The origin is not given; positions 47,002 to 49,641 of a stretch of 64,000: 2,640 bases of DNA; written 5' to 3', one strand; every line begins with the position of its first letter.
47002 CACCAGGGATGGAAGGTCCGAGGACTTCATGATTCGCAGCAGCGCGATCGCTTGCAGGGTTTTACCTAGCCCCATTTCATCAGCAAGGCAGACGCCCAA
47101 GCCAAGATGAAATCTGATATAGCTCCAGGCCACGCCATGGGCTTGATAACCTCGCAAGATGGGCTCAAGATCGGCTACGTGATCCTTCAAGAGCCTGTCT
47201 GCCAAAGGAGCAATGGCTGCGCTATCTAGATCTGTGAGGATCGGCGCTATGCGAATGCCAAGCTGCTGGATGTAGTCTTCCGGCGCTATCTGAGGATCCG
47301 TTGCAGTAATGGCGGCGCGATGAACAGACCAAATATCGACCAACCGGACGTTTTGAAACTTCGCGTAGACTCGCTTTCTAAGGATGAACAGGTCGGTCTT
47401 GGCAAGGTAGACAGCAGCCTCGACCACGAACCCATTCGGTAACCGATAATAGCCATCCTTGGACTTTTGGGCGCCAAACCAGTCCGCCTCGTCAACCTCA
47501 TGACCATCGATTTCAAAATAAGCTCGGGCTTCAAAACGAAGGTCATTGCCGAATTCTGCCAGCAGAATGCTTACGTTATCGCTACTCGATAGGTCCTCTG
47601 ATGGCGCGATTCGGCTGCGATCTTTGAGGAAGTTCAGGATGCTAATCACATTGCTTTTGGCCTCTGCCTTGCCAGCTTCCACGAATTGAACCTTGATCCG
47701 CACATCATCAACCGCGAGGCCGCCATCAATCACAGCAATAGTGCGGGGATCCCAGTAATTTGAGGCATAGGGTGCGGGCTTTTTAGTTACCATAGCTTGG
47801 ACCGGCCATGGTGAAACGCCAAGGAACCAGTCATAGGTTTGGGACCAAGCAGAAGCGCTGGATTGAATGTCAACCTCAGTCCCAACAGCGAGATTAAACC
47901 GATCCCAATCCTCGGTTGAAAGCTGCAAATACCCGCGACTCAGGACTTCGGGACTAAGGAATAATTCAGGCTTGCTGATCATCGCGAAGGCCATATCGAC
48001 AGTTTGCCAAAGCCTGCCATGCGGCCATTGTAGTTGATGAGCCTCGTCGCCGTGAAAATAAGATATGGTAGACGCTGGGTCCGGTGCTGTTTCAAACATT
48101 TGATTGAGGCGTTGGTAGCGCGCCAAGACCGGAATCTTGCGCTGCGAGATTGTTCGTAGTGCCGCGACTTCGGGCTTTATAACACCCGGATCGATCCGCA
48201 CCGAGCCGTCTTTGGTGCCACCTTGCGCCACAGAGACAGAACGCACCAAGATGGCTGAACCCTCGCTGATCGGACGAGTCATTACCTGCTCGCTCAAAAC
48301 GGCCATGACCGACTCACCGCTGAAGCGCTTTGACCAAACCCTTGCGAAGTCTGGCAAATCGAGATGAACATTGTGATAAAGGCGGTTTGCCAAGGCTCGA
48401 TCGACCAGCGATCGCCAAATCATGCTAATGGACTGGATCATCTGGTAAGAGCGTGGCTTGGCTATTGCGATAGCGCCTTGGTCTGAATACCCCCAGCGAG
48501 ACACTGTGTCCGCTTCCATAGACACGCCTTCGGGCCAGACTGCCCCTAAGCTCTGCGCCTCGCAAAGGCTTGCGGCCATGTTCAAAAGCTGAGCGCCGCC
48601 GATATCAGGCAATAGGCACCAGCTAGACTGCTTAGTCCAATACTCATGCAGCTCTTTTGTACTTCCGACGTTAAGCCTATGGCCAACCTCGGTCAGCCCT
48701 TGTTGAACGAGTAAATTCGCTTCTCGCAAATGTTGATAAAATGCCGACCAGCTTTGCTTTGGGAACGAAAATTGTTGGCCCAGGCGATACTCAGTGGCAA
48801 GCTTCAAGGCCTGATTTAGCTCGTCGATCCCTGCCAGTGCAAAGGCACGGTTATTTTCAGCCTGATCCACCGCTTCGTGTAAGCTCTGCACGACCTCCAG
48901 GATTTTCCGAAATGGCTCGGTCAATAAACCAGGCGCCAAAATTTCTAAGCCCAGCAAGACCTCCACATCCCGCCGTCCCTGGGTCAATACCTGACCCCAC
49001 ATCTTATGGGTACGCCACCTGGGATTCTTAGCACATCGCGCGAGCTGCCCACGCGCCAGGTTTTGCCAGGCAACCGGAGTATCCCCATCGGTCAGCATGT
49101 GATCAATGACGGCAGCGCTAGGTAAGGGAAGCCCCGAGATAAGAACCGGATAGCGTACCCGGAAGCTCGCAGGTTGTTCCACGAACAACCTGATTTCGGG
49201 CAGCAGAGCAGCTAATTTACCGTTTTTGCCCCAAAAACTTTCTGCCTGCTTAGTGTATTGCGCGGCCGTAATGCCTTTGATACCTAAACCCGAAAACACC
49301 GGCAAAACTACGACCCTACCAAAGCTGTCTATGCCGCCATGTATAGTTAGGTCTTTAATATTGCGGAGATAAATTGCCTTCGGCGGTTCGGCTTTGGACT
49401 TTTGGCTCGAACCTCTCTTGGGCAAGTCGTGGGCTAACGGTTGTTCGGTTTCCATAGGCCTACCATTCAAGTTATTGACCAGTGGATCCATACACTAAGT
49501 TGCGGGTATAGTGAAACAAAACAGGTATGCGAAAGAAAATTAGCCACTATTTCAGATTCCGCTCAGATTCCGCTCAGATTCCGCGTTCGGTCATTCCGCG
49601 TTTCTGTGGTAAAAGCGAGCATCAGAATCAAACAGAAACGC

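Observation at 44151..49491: Giant SNF2 ATPase with an unassigned ~780-aa N-terminal region, in an operon with a 482-aa orphan protein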

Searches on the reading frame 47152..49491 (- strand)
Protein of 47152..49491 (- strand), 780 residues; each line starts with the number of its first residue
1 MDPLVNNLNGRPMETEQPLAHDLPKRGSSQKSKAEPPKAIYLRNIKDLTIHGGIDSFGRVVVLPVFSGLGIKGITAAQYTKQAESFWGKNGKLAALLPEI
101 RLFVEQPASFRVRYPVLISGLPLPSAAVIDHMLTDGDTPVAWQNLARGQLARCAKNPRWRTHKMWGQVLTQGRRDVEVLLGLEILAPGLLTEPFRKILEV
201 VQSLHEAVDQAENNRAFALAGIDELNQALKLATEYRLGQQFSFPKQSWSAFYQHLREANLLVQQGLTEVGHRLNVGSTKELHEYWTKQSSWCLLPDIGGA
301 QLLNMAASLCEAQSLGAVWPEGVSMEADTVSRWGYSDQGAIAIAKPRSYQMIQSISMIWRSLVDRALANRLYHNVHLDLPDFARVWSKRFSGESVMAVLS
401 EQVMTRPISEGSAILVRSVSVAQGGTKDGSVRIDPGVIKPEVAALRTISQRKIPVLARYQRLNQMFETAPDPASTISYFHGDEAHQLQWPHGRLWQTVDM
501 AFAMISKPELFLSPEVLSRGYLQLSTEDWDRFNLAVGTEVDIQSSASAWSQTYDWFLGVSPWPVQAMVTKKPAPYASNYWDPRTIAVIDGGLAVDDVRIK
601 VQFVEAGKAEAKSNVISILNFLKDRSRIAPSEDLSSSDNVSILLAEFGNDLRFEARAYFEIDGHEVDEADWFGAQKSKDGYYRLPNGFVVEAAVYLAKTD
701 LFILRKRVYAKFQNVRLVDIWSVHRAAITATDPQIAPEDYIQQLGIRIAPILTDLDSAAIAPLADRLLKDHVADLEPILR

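Call 16: find_homologous_proteins(query=window:47152-49491:-)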
Query window:47152-49491:- (780 aa): 3 proteins with E <= 0.001 among 8000 candidates.
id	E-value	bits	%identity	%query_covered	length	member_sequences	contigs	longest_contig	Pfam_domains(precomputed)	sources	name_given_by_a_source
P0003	0.0e+0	1771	100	100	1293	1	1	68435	PF00176.30,PF00271.38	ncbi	-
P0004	1.7e-175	603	41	97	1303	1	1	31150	PF00270.36,PF00176.30,PF00271.38,PF04851.22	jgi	jgi:hypothetical protein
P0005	1.1e-146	508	35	97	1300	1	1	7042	PF00176.30,PF00271.38,PF04851.22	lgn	-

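Call 17: find_encoding_contigs(protein=P0005, flank=10000)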
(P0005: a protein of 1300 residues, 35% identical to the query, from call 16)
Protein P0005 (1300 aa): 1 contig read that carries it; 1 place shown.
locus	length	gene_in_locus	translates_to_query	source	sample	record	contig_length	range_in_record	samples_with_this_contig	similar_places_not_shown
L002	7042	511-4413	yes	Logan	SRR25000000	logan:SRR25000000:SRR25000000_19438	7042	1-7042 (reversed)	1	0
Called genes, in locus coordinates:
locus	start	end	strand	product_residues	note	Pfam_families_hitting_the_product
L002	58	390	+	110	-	-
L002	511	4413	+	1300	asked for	PF00176:SNF2-rel_dom, PF04851:ResIII, PF00271:Helicase_C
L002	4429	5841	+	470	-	-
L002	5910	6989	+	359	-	PF00089:Trypsin, PF13365:Trypsin_2, PF17820:PDZ_6 (faint), PF13180:PDZ_2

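Call 29: find_related_loci(query=A2, collection=genome_contigs, flank=10000)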
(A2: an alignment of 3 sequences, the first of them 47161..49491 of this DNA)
Query A2 (777 aa) in genome_contigs; peptide patterns used: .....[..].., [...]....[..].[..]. (x = any residue, [..] = any of these).
46 stretches matched a pattern, but none encodes a relative of the query by tblastn (E <= 1e-3).

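Call 30: find_related_loci(query=A2, collection=metagenome_contigs, flank=10000)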
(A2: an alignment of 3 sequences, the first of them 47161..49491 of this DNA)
Query A2 (777 aa) in metagenome_contigs; peptide patterns used: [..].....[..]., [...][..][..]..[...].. (x = any residue, [..] = any of these).
557 stretches matched a pattern, but none encodes a relative of the query by tblastn (E <= 1e-3).

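Call 37: predict_structure(alignment_id=A2)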
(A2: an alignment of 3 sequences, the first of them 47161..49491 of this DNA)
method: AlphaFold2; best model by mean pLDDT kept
length: 777 residues; sequences in the alignment: 3
mean_pLDDT: 40.7   pTM: 0.33
mean pLDDT of the five models: 40.7, 36.6, 35.9, 35.6, 28.5
residues with pLDDT >= 90: 0; 70-90: 62; 50-70: 145; < 50: 570
segments of 3 or more residues with pLDDT < 50: 1-139, 141-143, 145-172, 186-189, 226-290, 314-349, 370-376, 400-593, 610-644, 722-733, 735-777
pLDDT, mean of each block of 10 residues (from residue 1): 26 23 22 24 29 26 27 29 33 31 21 22 35 41 45 36 30 57 52 62 77 68 49 36 31 35 31 38 46 65 67 41 24 24 33 58 58 48 56 55 32 28 31 31 27 25 27 27 29 32 36 35 35 28 27 27 22 21 28 55 57 40 41 41 51 67 76 75 77 73 65 57 44 46 40 37 40 33
secondary structure, 60 per line:
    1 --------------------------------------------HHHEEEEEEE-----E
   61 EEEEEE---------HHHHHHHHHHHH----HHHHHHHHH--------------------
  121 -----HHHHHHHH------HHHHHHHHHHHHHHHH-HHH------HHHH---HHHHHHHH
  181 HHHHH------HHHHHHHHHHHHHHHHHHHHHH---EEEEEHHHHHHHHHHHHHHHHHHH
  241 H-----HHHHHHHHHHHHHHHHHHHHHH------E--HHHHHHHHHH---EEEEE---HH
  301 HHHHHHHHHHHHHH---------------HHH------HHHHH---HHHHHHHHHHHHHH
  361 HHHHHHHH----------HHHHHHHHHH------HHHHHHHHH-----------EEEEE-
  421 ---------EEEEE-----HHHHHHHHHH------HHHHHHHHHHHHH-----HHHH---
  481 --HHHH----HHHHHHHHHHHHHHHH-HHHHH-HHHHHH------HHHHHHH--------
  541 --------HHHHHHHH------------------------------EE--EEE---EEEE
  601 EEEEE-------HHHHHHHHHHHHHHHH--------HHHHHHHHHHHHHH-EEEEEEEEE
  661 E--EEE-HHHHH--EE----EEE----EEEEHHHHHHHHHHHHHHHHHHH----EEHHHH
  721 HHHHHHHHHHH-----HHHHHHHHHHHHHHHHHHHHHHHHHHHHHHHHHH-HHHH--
elements in order (helices of 4 or more, strands of 3 or more residues): E48-54 E60-66 H76-87 H92-100 H126-133 H140-155 H166-169 H173-185 H192-213 E217-221 H222-241 H247-268 H278-287 E291-295 H299-314 H339-343 H347-368 H379-388 H395-403 E415-419 E430-434 H440-449 H456-468 H474-477 H483-486 H491-506 H508-512 H514-519 H526-532 H549-556 E591-593 E597-605 H613-628 H637-650 E652-661 E664-666 H668-672 E681-683 E688-691 H692-710 H717-731 H737-770 H772-775

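Call 38: search_protein_representatives(alignment_id=A2)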
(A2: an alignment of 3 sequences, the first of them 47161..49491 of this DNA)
Query: 3 sequences, 786 profile positions. Proteins with E-value up to 0.001 (for the whole library): 26; up to 1e-10: 22; up to 1e-30: 12. The best 26 are listed.
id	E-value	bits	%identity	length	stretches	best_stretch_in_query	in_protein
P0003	0.0e+00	1389.1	-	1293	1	1-786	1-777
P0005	0.0e+00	1386.1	-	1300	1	1-786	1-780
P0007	1.9e-205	701.1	-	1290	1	32-785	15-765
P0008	2.7e-197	674.1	-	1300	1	28-785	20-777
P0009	5.7e-183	626.7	-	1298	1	28-785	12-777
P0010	7.9e-156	537.0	-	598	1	22-600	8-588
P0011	5.7e-145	501.0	-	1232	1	36-785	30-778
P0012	2.3e-132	459.4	-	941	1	378-778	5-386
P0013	4.0e-121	422.2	-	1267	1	29-786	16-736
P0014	3.5e-97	343.0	-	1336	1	29-779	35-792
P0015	1.6e-85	304.4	-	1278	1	44-778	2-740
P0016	1.6e-48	182.0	-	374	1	596-785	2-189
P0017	9.8e-24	100.1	-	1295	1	435-782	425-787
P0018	3.0e-21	91.9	-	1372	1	287-767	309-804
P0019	1.4e-19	86.3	-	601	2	655-765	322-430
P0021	3.1e-15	72.0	-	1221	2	624-764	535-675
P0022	8.1e-15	70.6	-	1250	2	567-766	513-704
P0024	7.7e-14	67.4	-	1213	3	655-769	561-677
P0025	1.5e-13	66.5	-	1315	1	632-760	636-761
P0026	4.5e-13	64.8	-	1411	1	633-768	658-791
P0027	1.0e-09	53.7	-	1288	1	652-757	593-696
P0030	1.4e-05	40.1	-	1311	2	667-758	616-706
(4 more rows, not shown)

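Call 40: find_encoding_contigs(protein=P0007, flank=10000)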
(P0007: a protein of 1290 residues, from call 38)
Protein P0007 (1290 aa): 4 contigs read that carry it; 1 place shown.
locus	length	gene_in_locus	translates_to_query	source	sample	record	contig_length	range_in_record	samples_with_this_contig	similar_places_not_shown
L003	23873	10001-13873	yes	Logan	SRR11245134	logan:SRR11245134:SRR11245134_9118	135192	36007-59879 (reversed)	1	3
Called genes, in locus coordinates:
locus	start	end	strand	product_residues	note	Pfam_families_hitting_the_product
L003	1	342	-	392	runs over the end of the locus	PF00534:Glycos_transf_1, PF13692:Glyco_trans_1_4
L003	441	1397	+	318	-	PF06114:Peptidase_M78 (weak)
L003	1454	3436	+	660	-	PF16177:ACAS_N, PF00501:AMP-binding, PF13193:AMP-binding_C (weak)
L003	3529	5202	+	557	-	PF00664:ABC_membrane, PF00005:ABC_tran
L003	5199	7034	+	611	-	PF00664:ABC_membrane, PF00005:ABC_tran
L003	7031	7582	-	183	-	PF01288:HPPK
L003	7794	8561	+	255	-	PF00089:Trypsin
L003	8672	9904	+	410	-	PF08007:JmjC_2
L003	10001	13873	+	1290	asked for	PF04851:ResIII, PF00176:SNF2-rel_dom, PF00271:Helicase_C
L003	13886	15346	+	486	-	-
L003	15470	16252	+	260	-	-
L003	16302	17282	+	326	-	PF04166:PdxA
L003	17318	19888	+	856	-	PF00005:ABC_tran (faint), PF02463:SMC_N (faint), PF13191:AAA_16 (faint), PF20703:nSTAND1 (faint), PF13304:AAA_21 (faint), PF17760:UvrA_inter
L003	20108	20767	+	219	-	-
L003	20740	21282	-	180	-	PF00132:Hexapep (weak), PF14602:Hexapep_2 (faint), PF25084:LbH_EIF2B, PF00132:Hexapep (weak)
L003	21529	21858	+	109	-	PF00581:Rhodanese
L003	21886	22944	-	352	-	PF03283:PAE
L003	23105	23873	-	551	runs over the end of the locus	PF03853:YjeF_N, PF01256:Carb_kinase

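Call 41: find_encoding_contigs(protein=P0015, flank=10000, max_places=3)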
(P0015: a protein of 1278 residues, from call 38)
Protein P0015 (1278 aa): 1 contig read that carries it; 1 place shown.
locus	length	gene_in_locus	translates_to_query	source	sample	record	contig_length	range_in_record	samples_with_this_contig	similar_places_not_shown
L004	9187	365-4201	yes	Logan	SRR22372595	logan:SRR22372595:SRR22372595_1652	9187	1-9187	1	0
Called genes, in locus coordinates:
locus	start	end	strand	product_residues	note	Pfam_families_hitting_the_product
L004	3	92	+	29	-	?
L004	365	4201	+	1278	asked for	PF00176:SNF2-rel_dom, PF04851:ResIII (weak), PF00271:Helicase_C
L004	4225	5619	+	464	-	-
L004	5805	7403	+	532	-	-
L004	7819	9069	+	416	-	-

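Call 42: find_encoding_contigs(protein=P0014, flank=10000, max_places=3)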
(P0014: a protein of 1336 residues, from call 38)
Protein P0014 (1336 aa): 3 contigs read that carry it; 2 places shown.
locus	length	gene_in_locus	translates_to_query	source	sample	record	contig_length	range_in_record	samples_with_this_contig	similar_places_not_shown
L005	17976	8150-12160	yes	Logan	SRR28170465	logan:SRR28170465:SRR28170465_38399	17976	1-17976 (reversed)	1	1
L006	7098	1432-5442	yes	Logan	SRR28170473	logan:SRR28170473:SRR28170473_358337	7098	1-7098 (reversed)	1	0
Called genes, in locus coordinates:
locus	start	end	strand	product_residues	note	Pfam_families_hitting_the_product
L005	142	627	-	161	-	PF01381:HTH_3 (weak)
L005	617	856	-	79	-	PF13711:DUF4160 (weak)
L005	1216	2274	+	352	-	PF04227:Indigoidine_A, PF17653:DUF5522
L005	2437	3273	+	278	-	PF00535:Glycos_transf_2 (weak)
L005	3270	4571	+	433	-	PF13428:TPR_14 (faint), PF14559:TPR_19 (faint)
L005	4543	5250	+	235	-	PF18922:DUF5672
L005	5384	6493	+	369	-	PF01180:DHO_dh, PF03060:NMO (weak)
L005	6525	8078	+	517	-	PF01966:HD (faint), PF19276:HD_assoc_2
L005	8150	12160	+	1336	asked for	PF00176:SNF2-rel_dom, PF00270:DEAD, PF04851:ResIII, PF00271:Helicase_C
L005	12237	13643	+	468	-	-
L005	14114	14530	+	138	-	-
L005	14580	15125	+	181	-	PF14280:DUF4365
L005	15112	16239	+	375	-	-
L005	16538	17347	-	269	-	-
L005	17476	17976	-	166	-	?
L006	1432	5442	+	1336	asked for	PF00176:SNF2-rel_dom, PF00270:DEAD, PF04851:ResIII, PF00271:Helicase_C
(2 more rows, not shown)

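Call 43: find_encoding_contigs(protein=P0017, flank=10000, max_places=3)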
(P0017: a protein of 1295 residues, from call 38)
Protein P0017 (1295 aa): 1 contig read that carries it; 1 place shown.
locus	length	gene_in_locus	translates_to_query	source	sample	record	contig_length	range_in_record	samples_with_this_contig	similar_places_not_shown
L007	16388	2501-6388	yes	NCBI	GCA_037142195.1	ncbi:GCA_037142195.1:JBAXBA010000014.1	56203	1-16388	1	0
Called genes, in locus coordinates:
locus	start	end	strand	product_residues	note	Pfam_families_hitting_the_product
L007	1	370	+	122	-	PF02517:Rce1-like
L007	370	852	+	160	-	PF00588:SpoU_methylase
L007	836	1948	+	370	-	PF00155:Aminotran_1_2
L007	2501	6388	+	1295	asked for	PF00176:SNF2-rel_dom, PF04851:ResIII, PF00271:Helicase_C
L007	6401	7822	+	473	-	-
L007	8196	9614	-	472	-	PF13173:AAA_14, PF13635:DUF4143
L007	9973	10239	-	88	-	-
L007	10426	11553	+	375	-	PF13173:AAA_14, PF13635:DUF4143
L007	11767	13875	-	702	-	PF13802:Gal_mutarotas_2, PF01055:Glyco_hydro_31_2nd, PF21365:Glyco_hydro_31_3rd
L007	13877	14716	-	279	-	PF00528:BPD_transp_1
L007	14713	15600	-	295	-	PF00528:BPD_transp_1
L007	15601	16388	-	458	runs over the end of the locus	PF01547:SBP_bac_1, PF13416:SBP_bac_8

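Call 46: search_protein_families(library=pfam, proteins=[P0018, P0021, P0022, P0024, P0025, P0026, P0027], max_evalue=0.01)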
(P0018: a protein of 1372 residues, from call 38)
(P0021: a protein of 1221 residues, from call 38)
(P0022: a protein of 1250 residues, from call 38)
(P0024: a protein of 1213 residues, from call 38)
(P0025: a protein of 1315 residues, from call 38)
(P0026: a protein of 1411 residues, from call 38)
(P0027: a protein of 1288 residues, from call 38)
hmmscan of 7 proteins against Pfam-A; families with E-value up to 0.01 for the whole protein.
P0018 (1372 aa): 5 families
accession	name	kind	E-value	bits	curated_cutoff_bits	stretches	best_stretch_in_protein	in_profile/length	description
PF00176.29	SNF2-rel_dom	-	4.3e-67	226.7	24.9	1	826-1099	1-290/290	SNF2-related domain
PF00271.37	Helicase_C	-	4.3e-16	59.6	23.5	1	1150-1285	2-110/110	Helicase conserved C-terminal domain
PF04851.21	ResIII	-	8.9e-11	42.4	22.5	1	823-973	4-163/164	Type III restriction enzyme, res subunit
PF00270.35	DEAD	-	4.4e-10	40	26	1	838-975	11-163/167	DEAD/DEAH box helicase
PF18766.7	SWI2_SNF2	-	0.00069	19.8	26.7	1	899-979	78-162/221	SWI2/SNF2 ATPase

P0021 (1221 aa): 2 families
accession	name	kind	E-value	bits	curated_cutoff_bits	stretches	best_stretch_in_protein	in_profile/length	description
PF00176.29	SNF2-rel_dom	-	5.5e-58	196.8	24.9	1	702-972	1-289/290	SNF2-related domain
PF00271.37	Helicase_C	-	1.5e-15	57.8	23.5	1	1031-1155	2-110/110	Helicase conserved C-terminal domain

P0022 (1250 aa): 4 families
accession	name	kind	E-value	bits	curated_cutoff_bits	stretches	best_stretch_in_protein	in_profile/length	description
PF00176.29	SNF2-rel_dom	-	6.9e-61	206.3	24.9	1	728-1003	1-289/290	SNF2-related domain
PF00271.37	Helicase_C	-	4e-16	59.7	23.5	1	1055-1183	2-110/110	Helicase conserved C-terminal domain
PF04851.21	ResIII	-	1.2e-10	41.9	22.5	1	723-877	2-163/164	Type III restriction enzyme, res subunit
PF00270.35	DEAD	-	0.00038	20.7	26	1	745-877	16-161/167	DEAD/DEAH box helicase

P0024 (1213 aa): 4 families
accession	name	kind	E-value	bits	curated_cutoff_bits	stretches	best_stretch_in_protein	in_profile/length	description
PF00176.29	SNF2-rel_dom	-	5.2e-58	196.9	24.9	1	695-964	1-289/290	SNF2-related domain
PF00271.37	Helicase_C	-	7.7e-13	49.1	23.5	1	1026-1146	7-110/110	Helicase conserved C-terminal domain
PF04851.21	ResIII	-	2.6e-10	40.9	22.5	1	691-838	3-163/164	Type III restriction enzyme, res subunit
PF00270.35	DEAD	-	9.7e-06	25.8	26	1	709-839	13-162/167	DEAD/DEAH box helicase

P0025 (1315 aa): 4 families
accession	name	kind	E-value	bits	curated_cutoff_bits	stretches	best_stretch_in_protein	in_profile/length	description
PF00176.29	SNF2-rel_dom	-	1.1e-57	195.9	24.9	1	792-1065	1-289/290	SNF2-related domain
PF00271.37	Helicase_C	-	2e-17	63.9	23.5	1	1125-1250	2-110/110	Helicase conserved C-terminal domain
PF04851.21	ResIII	-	9.7e-14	52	22.5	1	788-935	3-163/164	Type III restriction enzyme, res subunit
PF00270.35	DEAD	-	4.7e-06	26.9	26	1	811-935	18-161/167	DEAD/DEAH box helicase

P0026 (1411 aa): 4 families
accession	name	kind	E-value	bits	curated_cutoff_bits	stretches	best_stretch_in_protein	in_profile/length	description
PF00176.29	SNF2-rel_dom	-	2e-62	211.4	24.9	1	821-1110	1-290/290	SNF2-related domain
PF00271.37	Helicase_C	-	1.4e-16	61.2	23.5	1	1171-1302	2-110/110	Helicase conserved C-terminal domain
PF00270.35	DEAD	-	2.9e-08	34.1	26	1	840-985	18-163/167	DEAD/DEAH box helicase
PF18766.7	SWI2_SNF2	-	0.0011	19.2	26.7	1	846-989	28-162/221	SWI2/SNF2 ATPase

P0027 (1288 aa): 3 families
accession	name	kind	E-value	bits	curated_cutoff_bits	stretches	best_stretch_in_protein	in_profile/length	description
PF00176.29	SNF2-rel_dom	-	1e-55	189.3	24.9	1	730-1040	1-290/290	SNF2-related domain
PF00271.37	Helicase_C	-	4.1e-14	53.2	23.5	1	1091-1214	2-110/110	Helicase conserved C-terminal domain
PF04851.21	ResIII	-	1.1e-06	29.1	22.5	1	811-912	51-162/164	Type III restriction enzyme, res subunit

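Call 47: find_encoding_contigs(protein=P0018, flank=10000, max_places=2)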
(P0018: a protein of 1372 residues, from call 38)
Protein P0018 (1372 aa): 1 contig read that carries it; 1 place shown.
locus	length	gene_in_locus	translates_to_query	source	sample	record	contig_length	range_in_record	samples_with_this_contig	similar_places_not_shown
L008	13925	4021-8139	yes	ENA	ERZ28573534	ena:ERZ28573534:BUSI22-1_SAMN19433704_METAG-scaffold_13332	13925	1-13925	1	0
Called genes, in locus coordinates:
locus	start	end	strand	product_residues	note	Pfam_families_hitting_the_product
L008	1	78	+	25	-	?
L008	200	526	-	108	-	PF21716:dnstrm_HI1420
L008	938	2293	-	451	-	PF01565:FAD_binding_4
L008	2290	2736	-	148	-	-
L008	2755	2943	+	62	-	-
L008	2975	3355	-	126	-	-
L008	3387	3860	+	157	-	-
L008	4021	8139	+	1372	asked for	PF00176:SNF2-rel_dom, PF00270:DEAD (weak), PF04851:ResIII, PF00271:Helicase_C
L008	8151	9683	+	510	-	-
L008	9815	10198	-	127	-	-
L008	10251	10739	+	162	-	-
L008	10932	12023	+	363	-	PF04055:Radical_SAM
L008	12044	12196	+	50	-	-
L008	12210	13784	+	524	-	PF00496:SBP_bac_5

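Call 48: find_encoding_contigs(protein=P0013, flank=10000, max_places=2)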
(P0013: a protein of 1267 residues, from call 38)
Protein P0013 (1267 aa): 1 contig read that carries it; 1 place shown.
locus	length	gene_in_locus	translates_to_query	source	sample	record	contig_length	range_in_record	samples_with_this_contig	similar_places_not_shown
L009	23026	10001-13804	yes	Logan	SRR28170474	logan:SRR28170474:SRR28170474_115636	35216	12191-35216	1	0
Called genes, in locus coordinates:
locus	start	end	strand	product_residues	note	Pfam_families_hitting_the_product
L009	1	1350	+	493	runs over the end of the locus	-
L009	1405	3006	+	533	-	PF07963:N_methyl (weak), PF26745:SPM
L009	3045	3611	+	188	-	-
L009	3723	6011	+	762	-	PF13640:2OG-FeII_Oxy_3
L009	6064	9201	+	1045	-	PF08455:SNF2_assoc (faint), PF00176:SNF2-rel_dom, PF04851:ResIII, PF00270:DEAD, PF00271:Helicase_C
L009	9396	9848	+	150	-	-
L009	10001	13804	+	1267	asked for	PF00176:SNF2-rel_dom, PF04851:ResIII (weak), PF00271:Helicase_C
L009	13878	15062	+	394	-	-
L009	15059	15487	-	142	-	PF01025:GrpE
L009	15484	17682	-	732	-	-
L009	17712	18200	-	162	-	-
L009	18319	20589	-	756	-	PF00012:HSP70, PF06723:MreB_Mbl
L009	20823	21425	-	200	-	PF18936:DUF5684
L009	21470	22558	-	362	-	PF00933:Glyco_hydro_3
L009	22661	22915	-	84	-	PF13083:KH_KhpA-B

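Call 49: find_encoding_contigs(protein=P0025, flank=10000, max_places=2)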
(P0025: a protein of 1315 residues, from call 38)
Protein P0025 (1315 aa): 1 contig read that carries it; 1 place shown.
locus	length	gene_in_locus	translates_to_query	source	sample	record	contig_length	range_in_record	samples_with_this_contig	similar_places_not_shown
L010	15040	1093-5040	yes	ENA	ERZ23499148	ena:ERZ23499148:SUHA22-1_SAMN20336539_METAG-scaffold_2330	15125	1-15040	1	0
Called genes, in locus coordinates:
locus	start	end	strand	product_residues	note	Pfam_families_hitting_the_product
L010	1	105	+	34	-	?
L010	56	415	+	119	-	-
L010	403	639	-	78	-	-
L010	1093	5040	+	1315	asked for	PF00176:SNF2-rel_dom, PF00270:DEAD (weak), PF04851:ResIII, PF00271:Helicase_C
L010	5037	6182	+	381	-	-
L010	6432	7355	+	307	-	PF03881:Fructosamin_kin, PF01636:APH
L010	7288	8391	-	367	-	PF12038:QTMAN_N, PF00534:Glycos_transf_1 (weak)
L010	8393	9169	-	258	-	PF04231:Endonuclease_1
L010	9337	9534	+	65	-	-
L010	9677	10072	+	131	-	-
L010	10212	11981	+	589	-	PF00015:MCPsignal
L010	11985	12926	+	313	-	PF00669:Flagellin_N, PF00700:Flagellin_C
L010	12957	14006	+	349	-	PF09949:APP1_cat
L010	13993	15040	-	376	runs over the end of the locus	?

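Call 56: search_solved_structures(query=A4, max_evalue=1)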
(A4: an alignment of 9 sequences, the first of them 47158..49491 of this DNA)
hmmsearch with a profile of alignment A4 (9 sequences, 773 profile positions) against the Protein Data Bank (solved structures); distinct sequences matched with E-value up to 1: 0.
